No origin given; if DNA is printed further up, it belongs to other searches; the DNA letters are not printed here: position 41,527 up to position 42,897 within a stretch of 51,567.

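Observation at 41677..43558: ParA-type positioning ATPase fused to a glycogen/glycan-binding CBM48 domain, with an unknown partner gene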

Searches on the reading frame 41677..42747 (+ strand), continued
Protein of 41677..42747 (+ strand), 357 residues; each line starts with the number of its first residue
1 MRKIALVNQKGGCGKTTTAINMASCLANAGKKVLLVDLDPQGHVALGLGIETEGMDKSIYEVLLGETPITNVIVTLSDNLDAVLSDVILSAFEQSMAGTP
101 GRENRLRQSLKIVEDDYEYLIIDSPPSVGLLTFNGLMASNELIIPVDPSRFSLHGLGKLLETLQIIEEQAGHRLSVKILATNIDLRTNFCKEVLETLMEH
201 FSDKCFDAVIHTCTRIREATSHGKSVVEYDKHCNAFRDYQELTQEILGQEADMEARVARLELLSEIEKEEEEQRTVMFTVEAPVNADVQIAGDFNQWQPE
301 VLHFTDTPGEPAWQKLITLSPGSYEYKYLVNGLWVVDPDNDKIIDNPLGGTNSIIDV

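Call 11: find_encoding_contigs(protein=P0103, flank=6000, max_places=2)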
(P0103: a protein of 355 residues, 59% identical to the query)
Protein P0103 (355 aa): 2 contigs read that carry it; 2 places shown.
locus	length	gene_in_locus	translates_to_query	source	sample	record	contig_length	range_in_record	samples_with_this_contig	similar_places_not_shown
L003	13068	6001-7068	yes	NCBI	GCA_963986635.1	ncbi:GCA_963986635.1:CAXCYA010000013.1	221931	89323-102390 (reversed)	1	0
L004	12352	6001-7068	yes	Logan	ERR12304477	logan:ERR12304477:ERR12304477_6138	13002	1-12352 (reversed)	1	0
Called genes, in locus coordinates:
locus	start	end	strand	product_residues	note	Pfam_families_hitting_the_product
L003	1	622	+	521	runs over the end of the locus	PF12072:RNase_Y_N, PF00013:KH_1 (weak), PF08668:HDOD (faint), PF01966:HD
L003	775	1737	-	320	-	PF14238:DUF4340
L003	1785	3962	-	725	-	PF23357:DUF7088, PF09822:ABC_transp_aux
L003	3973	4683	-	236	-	PF12679:ABC2_membrane_2, PF13346:ABC2_membrane_5 (weak), PF12698:ABC2_membrane_3 (weak)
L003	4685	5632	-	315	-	PF00005:ABC_tran, PF13304:AAA_21 (weak)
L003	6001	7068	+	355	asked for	PF00142:Fer4_NifH (weak), PF01656:CbiA, PF02374:ArsA_ATPase (weak), PF06564:CBP_BcsQ, PF09140:MipZ (weak), PF10609:ParA, PF13614:AAA_31, PF16561:AMPK1_CBM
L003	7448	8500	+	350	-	PF00535:Glycos_transf_2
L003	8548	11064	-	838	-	PF13567:DUF4131, PF03772:Competence, PF00753:Lactamase_B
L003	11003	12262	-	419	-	PF00275:EPSP_synthase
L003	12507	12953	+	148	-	PF01927:Mut7-C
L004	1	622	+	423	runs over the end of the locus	?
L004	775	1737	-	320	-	PF14238:DUF4340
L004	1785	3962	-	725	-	PF23357:DUF7088, PF09822:ABC_transp_aux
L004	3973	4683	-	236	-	PF12679:ABC2_membrane_2, PF13346:ABC2_membrane_5 (weak), PF12698:ABC2_membrane_3 (weak)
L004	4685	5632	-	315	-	PF00005:ABC_tran, PF13304:AAA_21 (weak)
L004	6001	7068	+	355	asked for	PF00142:Fer4_NifH (weak), PF01656:CbiA, PF02374:ArsA_ATPase (weak), PF06564:CBP_BcsQ, PF09140:MipZ (weak), PF10609:ParA, PF13614:AAA_31, PF16561:AMPK1_CBM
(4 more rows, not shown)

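Call 12: find_encoding_contigs(protein=P0109, flank=6000, max_places=2)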
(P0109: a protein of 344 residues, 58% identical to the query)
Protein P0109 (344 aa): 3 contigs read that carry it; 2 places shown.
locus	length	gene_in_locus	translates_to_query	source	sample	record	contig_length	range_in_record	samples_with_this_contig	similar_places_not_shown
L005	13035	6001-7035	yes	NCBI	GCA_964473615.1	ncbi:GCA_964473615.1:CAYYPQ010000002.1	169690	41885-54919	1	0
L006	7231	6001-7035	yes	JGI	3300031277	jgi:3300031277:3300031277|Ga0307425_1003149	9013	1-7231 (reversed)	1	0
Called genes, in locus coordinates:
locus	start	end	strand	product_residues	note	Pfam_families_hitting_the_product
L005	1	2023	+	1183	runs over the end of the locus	PF02811:PHP, PF07733:DNA_pol3_alpha, PF17657:DNA_pol3_finger, PF14579:HHH_6, PF01336:tRNA_anti-codon (weak)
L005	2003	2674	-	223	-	PF12804:NTP_transf_3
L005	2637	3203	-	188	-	PF01558:POR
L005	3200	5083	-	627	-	PF01855:POR_N, PF02775:TPP_enzyme_C, PF13237:Fer4_10 (weak), PF00037:Fer4 (weak)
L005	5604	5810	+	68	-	-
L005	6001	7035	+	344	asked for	PF00142:Fer4_NifH (weak), PF01656:CbiA, PF02374:ArsA_ATPase, PF06564:CBP_BcsQ, PF09140:MipZ (weak), PF10609:ParA, PF13614:AAA_31, PF16561:AMPK1_CBM, +1 more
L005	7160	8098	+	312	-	-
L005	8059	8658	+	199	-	-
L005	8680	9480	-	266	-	PF00459:Inositol_P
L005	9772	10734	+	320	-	PF10095:DUF2333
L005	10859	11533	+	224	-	-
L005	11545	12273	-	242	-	PF01475:FUR, PF04023:FeoA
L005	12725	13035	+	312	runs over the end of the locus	PF00072:Response_reg, PF00990:GGDEF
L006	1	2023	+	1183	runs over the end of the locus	PF02811:PHP, PF07733:DNA_pol3_alpha, PF17657:DNA_pol3_finger, PF14579:HHH_6, PF01336:tRNA_anti-codon (weak)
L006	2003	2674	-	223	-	PF12804:NTP_transf_3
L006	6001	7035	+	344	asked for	PF00142:Fer4_NifH (weak), PF01656:CbiA, PF02374:ArsA_ATPase, PF06564:CBP_BcsQ, PF09140:MipZ (weak), PF10609:ParA, PF13614:AAA_31, PF16561:AMPK1_CBM, +1 more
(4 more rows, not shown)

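Call 19: find_related_loci(query=A1, collection=genome_contigs, flank=6000)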
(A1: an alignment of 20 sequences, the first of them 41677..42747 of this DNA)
Query A1 (357 aa) in genome_contigs; peptide patterns used: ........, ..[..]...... (x = any residue, [..] = any of these).
600 stretches matched a pattern (row limit reached: there are more); 595 encode a relative of the query (tblastn E <= 1e-3); the best 80 are kept; 80 distinct loci.
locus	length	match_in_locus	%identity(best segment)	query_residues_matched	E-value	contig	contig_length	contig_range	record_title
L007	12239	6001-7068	90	1-357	0e+0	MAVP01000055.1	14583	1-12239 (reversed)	MAG: Desulfobacterales bacterium S7086C20 S7086CLC20_contig000055, whole genome shotgun sequence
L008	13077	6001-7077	62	1-357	2e-154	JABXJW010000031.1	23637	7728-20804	MAG: Desulfobacterales bacterium isolate CR_Bin_276 NODE_41_length_23637_cov_9.157385, whole genome shotgun sequence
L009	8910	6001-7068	61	1-357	2e-153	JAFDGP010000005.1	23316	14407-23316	MAG: Deltaproteobacteria bacterium isolate Meg22_1012_Bin_310 Meg22_1012_Bin_310_scaffold_5413, whole genome shotgun seq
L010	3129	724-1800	63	1-357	3e-160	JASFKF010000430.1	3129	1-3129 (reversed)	MAG: Syntrophobacterales bacterium isolate D0608U48metaG_Bin_309 D0608U48metaG_FD_scaffold_3988_c1, whole genome shotgun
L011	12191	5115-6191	61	1-357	4e-150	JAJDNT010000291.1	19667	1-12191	MAG: Deltaproteobacteria bacterium isolate ALSabin.159 k141_8621051, whole genome shotgun sequence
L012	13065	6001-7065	62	1-353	1e-149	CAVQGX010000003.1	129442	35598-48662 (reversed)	MAG: uncultured delta proteobacterium isolate MFD09779.bin.3.209 genome assembly, contig: contig_19986, whole genome sho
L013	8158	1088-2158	63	1-355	1e-149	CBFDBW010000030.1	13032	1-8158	MAG TPA_asm: uncultured Syntrophobacterales bacterium isolate SRR26215671_binner23_Refined_43 genome assembly, contig: E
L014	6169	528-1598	62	1-355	1e-148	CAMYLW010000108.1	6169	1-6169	MAG: Desulfobacterota bacterium isolate FCS_Desulfobacterota_29 genome assembly, contig: scaffold_6847, whole genome sho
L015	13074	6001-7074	61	1-357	6e-148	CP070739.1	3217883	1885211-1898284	MAG: Methanomassiliicoccales archaeon isolate bin396 chromosome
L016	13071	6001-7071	59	1-357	2e-146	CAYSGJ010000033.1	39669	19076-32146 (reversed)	MAG TPA_asm: uncultured Desulfobacterales bacterium isolate SRP067234_co1_278 genome assembly, contig: k99_505568, whole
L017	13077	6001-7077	61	1-357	9e-146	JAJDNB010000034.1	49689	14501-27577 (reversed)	MAG: Deltaproteobacteria bacterium isolate ALJrbin.12 k141_5542909, whole genome shotgun sequence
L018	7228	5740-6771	54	1-357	1e-127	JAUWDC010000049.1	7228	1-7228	MAG: Desulfobia sp. isolate CSMAG_2154 CSMAG_2154_k141_2375424_length_7228_cov_8.0000, whole genome shotgun sequence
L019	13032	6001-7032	58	1-357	2e-147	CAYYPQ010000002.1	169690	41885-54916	MAG TPA_asm: uncultured Desulfobacteraceae bacterium isolate binchicken_co129_900 genome assembly, contig: NODE_77_lengt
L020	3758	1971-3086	51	1-357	9e-122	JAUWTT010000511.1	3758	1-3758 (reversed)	MAG: Acidobacteriota bacterium isolate CSMAG_2587 CSMAG_2587_k127_9195838_length_3758_cov_81.4872, whole genome shotgun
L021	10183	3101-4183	47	1-357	9e-110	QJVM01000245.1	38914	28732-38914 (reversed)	MAG: Nitrospirae bacterium isolate SZUA-242 scaffold_1093, whole genome shotgun sequence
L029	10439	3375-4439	43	1-357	7e-96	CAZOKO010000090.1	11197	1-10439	MAG TPA_asm: uncultured Thermodesulfobacteriota bacterium isolate binchicken_co141_568 genome assembly, contig: NODE_230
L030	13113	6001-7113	43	1-357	8e-96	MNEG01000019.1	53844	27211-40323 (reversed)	MAG: Candidatus Rokubacteria bacterium 13_1_40CM_68_15 13_1_40cm_scaffold_835, whole genome shotgun sequence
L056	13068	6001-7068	40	1-357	1e-89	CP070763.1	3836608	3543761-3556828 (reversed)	MAG: Candidatus Latescibacterota bacterium isolate bin260 chromosome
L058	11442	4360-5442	42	1-357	2e-89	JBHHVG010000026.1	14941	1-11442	MAG: Myxococcota bacterium isolate S.4.sp2_bin.9 NODE_1532_length_14941_cov_4.155515, whole genome shotgun sequence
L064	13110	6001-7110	40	1-357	1e-88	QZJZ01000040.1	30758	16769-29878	MAG: Candidatus Auribacter fodinae isolate SURF_26 Ga0104751_1002223, whole genome shotgun sequence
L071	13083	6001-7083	41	1-357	2e-88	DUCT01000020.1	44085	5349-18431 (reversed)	MAG TPA_asm: Myxococcales bacterium isolate UWMA-0336 NODE_1206_length_44085_cov_0.330696, whole genome shotgun sequence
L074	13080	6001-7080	42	1-357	5e-97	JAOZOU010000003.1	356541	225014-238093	MAG: bacterium isolate GMC4.maxbin2.282 GMC4_3_length_356541_cov_24.993024, whole genome shotgun sequence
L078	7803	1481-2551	42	1-357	1e-87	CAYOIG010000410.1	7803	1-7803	MAG TPA_asm: uncultured Myxococcaceae bacterium isolate binchicken_co200_19 genome assembly, contig: k141_1215205, whole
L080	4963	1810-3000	40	1-357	2e-87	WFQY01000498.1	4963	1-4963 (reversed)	MAG: Phycisphaerae bacterium isolate S014_18 k151_667, whole genome shotgun sequence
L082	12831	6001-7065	40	1-341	2e-87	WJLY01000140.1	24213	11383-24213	MAG: Candidatus Effluviviaceae Genus IV sp. isolate Bin_501 k141_2023682, whole genome shotgun sequence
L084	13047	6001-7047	44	1-346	4e-96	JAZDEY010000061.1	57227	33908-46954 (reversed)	MAG: Candidatus Eisenbacteria bacterium isolate MEGAHIT-group-0.172 k141_16494050, whole genome shotgun sequence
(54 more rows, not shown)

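Call 28: search_protein_families(library=pfam, proteins=[L005:7160-8095:+, L021:4203-5084:+, L029:4476-5459:+, L084:7088-8155:+, L082:7235-8122:+, L058:5464-6273:+, L056:7127-8089:+, L011:6212-7555:+, L080:3018-4448:+, L030:7180-7854:+], max_evalue=0.1)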
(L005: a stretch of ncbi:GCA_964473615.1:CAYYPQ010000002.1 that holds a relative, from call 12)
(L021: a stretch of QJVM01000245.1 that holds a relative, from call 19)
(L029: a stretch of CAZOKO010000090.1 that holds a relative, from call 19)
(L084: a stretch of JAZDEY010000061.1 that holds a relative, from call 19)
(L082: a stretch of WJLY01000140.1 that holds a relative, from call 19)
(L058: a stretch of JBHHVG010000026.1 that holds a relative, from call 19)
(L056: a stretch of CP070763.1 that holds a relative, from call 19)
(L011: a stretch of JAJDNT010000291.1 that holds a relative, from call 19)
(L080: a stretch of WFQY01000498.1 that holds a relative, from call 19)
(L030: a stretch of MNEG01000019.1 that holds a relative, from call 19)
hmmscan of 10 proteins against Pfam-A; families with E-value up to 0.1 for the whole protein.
L005:7160-8095:+ (312 aa): 2 families
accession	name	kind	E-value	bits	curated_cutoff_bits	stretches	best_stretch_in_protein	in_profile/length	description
PF01656.29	CbiA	-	0.00046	20.6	25.4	1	75-263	12-120/125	CobQ/CobB/MinD/ParA nucleotide binding domain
PF10609.15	ParA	-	0.004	17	27.1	0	75-110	17-52/246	NUBPL iron-transfer P-loop NTPase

L021:4203-5084:+ (294 aa): 1 family
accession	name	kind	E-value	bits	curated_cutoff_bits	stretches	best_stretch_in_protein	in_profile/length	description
PF01656.29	CbiA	-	0.02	15.3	25.4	1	83-208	13-54/125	CobQ/CobB/MinD/ParA nucleotide binding domain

L029:4476-5459:+ (328 aa): 4 families
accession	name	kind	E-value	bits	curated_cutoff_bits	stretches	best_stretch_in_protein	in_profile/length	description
PF10609.15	ParA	-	4.1e-10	40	27.1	2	61-115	4-58/246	NUBPL iron-transfer P-loop NTPase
PF13614.12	AAA_31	-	1.1e-09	38.9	27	1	61-204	2-153/177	AAA domain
PF01656.29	CbiA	-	1.5e-05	25.4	25.4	1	75-278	13-124/125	CobQ/CobB/MinD/ParA nucleotide binding domain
PF00142.24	Fer4_NifH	-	0.00018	21.5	25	1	62-133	2-78/271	4Fe-4S iron sulfur cluster binding proteins, NifH/frxC family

L084:7088-8155:+ (356 aa): 2 families
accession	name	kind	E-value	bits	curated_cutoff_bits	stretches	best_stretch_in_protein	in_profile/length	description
PF01656.29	CbiA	-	7e-09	36.2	25.4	1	68-304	2-124/125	CobQ/CobB/MinD/ParA nucleotide binding domain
PF10609.15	ParA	-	0.0033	17.3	27.1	1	67-116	6-55/246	NUBPL iron-transfer P-loop NTPase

L082:7235-8122:+ (296 aa): 7 families
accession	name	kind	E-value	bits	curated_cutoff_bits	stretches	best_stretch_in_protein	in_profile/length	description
PF01656.29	CbiA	-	6.6e-10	39.5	25.4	1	45-243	2-109/125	CobQ/CobB/MinD/ParA nucleotide binding domain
PF10609.15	ParA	-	0.00031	20.7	27.1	1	42-78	4-41/246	NUBPL iron-transfer P-loop NTPase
PF13500.12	AAA_26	-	0.0015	18.9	27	0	44-73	3-32/198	AAA domain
PF13614.12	AAA_31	-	0.009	16.4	27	1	44-81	4-42/177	AAA domain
PF13481.12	AAA_25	-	0.018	15.1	27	1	42-78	33-66/195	AAA domain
PF09140.17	MipZ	-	0.022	14.5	20.7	1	43-82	2-42/262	ATPase MipZ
PF00142.24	Fer4_NifH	-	0.053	13.4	25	0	50-88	8-47/271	4Fe-4S iron sulfur cluster binding proteins, NifH/frxC family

L058:5464-6273:+ (270 aa): 0 families

L056:7127-8089:+ (321 aa): 2 families
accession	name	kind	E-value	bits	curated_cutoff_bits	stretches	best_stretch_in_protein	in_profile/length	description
PF01656.29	CbiA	-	0.0011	19.4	25.4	1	64-97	15-48/125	CobQ/CobB/MinD/ParA nucleotide binding domain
PF13614.12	AAA_31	-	0.0086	16.5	27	1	61-101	15-54/177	AAA domain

L011:6212-7555:+ (448 aa): 4 families
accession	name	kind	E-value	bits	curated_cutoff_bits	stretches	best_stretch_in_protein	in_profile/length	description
PF13464.11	RodZ_C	-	1.6e-09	38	23.9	1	363-423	6-68/72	RodZ C-terminal domain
PF12728.13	HTH_17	-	0.00023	21.8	27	1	32-74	3-45/51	Helix-turn-helix domain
PF00995.28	Sec1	-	0.0023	17.6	30.7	1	131-239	276-392/575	Sec1 family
PF09787.14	Golgin_A5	-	0.013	15.5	31.7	1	118-208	30-121/305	Golgin subfamily A member 5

L080:3018-4448:+ (477 aa): 3 families
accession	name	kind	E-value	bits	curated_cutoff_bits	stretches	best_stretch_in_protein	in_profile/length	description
PF01656.29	CbiA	-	0.039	14.3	25.4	1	106-289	19-123/125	CobQ/CobB/MinD/ParA nucleotide binding domain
PF11704.13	Folliculin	-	0.059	13.6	23.3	0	297-364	89-157/166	Vesicle coat protein involved in Golgi to plasma membrane transport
PF03121.20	Herpes_UL52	-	0.086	13.2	21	0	385-421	17-54/75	Herpesviridae UL52/UL70 DNA primase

L030:7180-7854:+ (225 aa): 0 families
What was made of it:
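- An HTH_17 domain is fused to the peptide in Syntrophobacterales (call 28).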

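Call 33: predict_structure(alignment_id=A1)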
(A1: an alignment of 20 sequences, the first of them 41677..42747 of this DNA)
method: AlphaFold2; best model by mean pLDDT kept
length: 357 residues; sequences in the alignment: 20
mean_pLDDT: 85.9   pTM: 0.69
mean pLDDT of the five models: 85.9, 83.3, 82.5, 79.3, 78.0
residues with pLDDT >= 90: 178; 70-90: 143; 50-70: 26; < 50: 10
segments of 3 or more residues with pLDDT < 50: 262-270
pLDDT, mean of each block of 10 residues (from residue 1): 89 86 96 93 83 78 90 93 79 77 90 93 84 90 90 87 83 90 90 93 92 90 91 93 90 56 40 82 90 91 80 90 93 89 81 91
secondary structure, 60 per line:
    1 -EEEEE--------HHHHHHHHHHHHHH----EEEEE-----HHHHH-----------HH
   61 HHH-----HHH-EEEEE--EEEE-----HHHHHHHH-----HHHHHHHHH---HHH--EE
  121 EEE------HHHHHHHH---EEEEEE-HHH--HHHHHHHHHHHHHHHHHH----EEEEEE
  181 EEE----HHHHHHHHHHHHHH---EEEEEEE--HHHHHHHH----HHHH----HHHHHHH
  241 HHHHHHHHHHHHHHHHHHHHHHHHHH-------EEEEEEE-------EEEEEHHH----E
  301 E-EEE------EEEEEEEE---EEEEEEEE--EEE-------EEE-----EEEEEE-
elements in order: E2-6 H15-28 E33-37 H43-47 H59-63 E73-77 E80-83 H89-96 H102-110 E119-123 H130-137 E141-146 H153-170 E175-183 H188-201 E205-211 H214-221 H226-229 H234-266 E274-280 E288-292 E303-305 E312-319 E323-330 E333-335 E343-345 E351-356
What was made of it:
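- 42376..42495 (+): Acidic C-terminal helix and flexible linker (res 234-273). AlphaFold2 gives a helix at 234-266 and pLDDT below 50 at 262-270 (call 33).
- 42496..42747 (+): CBM48 / AMPK-beta-type glycogen-binding module (res 274-357). The model shows eight beta strands with 10-residue block means of pLDDT 80-93 (call 33).
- On CBM48 / AMPK1_CBM glycogen-binding modules: AlphaFold2 gives eight beta strands at 274-356 with 10-residue block means of pLDDT 80-93 (call 33).
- Checked: AlphaFold2 model of the 357-aa protein (pLDDT 85.9, call 33): ATPase core, a long helix at 234-266, a floppy stretch at 262-270, and an all-beta domain at 274-357.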

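Call 37: fold_search(model_id=the predicted structure, library=pdb)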
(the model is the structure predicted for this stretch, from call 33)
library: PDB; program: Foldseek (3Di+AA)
matches with E <= 10: 1526; with E <= 0.001: 409
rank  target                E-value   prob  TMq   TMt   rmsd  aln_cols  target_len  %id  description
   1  9a6n_A                1.7e-26  1.00  0.66  0.92   1.8       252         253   39  Integrative model of SOJ-NRDR by crosslinking MS and deep learning (released 2024-09-18)
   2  8ray_A                1.9e-24  1.00  0.66  0.92   1.8       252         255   35  ParA in complex with ATP (released 2025-03-26)
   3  6iub_A                3.5e-23  1.00  0.65  0.87   2.2       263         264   36  Structure of Helicobacter pylori Soj protein (released 2019-02-13)
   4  8jmj_A                4.3e-23  1.00  0.65  0.87   2.1       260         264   36  Structure of Helicobacter pylori Soj-DNA-Spo0J complex (released 2024-05-29)
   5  8ray_B                6.1e-23  1.00  0.65  0.91   2.0       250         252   35  ParA in complex with ATP (released 2025-03-26)
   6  8jml_B                1.6e-22  1.00  0.65  0.88   2.1       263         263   35  Structure of Helicobacter pylori Soj protein mutant, D41A (released 2024-05-29)
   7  2bek_A                6.7e-22  1.00  0.63  0.90   1.9       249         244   35  Structure of the bacterial chromosome segregation protein Soj (released 2005-01-12)
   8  2bej                  8.5e-22  1.00  0.63  0.91   2.1       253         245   35  Structure of the bacterial chromosome segregation protein Soj (released 2005-01-12)
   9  2bek_B                1.7e-21  1.00  0.63  0.91   2.0       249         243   35  Structure of the bacterial chromosome segregation protein Soj (released 2005-01-12)
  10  1wcv                  2.6e-21  1.00  0.62  0.90   2.1       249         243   36  Structure of the bacterial chromosome segregation protein Soj (released 2005-01-12)
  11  5if9_B                4.7e-18  1.00  0.58  0.83   3.5       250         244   29  Crystal Structure of Cobyrinic Acid a,c-diamide synthase from Mycobacterium smegmatis with bound ATP analog and Magnes (released 2016-03-09)
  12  5ihp_B                5.6e-18  1.00  0.57  0.82   3.6       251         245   29  Crystal Structure of Cobyrinic Acid a,c-diamide synthase from Mycobacterium smegmatis with bound ADP and Magnesium (released 2016-03-30)
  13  5if9_A                6.0e-18  1.00  0.61  0.86   2.3       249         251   28  Crystal Structure of Cobyrinic Acid a,c-diamide synthase from Mycobacterium smegmatis with bound ATP analog and Magnes (released 2016-03-09)
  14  5ihp_A                1.2e-17  1.00  0.58  0.82   3.5       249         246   29  Crystal Structure of Cobyrinic Acid a,c-diamide synthase from Mycobacterium smegmatis with bound ADP and Magnesium (released 2016-03-30)
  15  4pfs_B                2.3e-17  1.00  0.60  0.85   2.4       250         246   28  Crystal Structure of Cobyrinic Acid a,c-diamide synthase from Mycobacterium smegmatis (released 2014-05-21)
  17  6non_B                2.0e-16  1.00  0.62  0.86   2.7       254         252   24  Structure of Cyanthece apo McdA (released 2019-04-24)
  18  6non_A                2.1e-16  1.00  0.59  0.80   2.9       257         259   22  Structure of Cyanthece apo McdA (released 2019-04-24)
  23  6nop_A                3.7e-15  1.00  0.62  0.83   2.7       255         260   23  Structure of Cyanothece McdA(D38A)-ATP complex (released 2019-04-24)
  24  6nop_B                5.3e-15  1.00  0.60  0.80   2.9       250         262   23  Structure of Cyanothece McdA(D38A)-ATP complex (released 2019-04-24)
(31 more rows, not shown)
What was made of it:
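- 41677..42375 (+): Soj-type ParA ATPase domain (res 1-233). It contains Walker A KGGCGKT (41704-41724), DLDPQG and Walker B IIDSPP. The top Foldseek hits are Soj/ParA structures (9a6n, 8ray, 6iub, 8jmj, 2bek) with TM(target) 0.87-0.92 and 35-39% identity (call 37).
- On ParA/MinD (deviant Walker A) ATPases, Soj/ParA type: Foldseek matches 9a6n, 8ray, 6iub and 2bek at E 1e-21 to 1e-26 with TM(target) 0.87-0.92 (calls 33, 37).
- Closest known: McdA-McdB carboxysome positioning and other organelle-positioning ParA/MinD systems. Same: McdA structures are among the Foldseek hits (6non and 6nop, call 37).
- The ATPase's nearest structural relatives include the Soj-DNA-Spo0J complex 8jmj (call 37).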
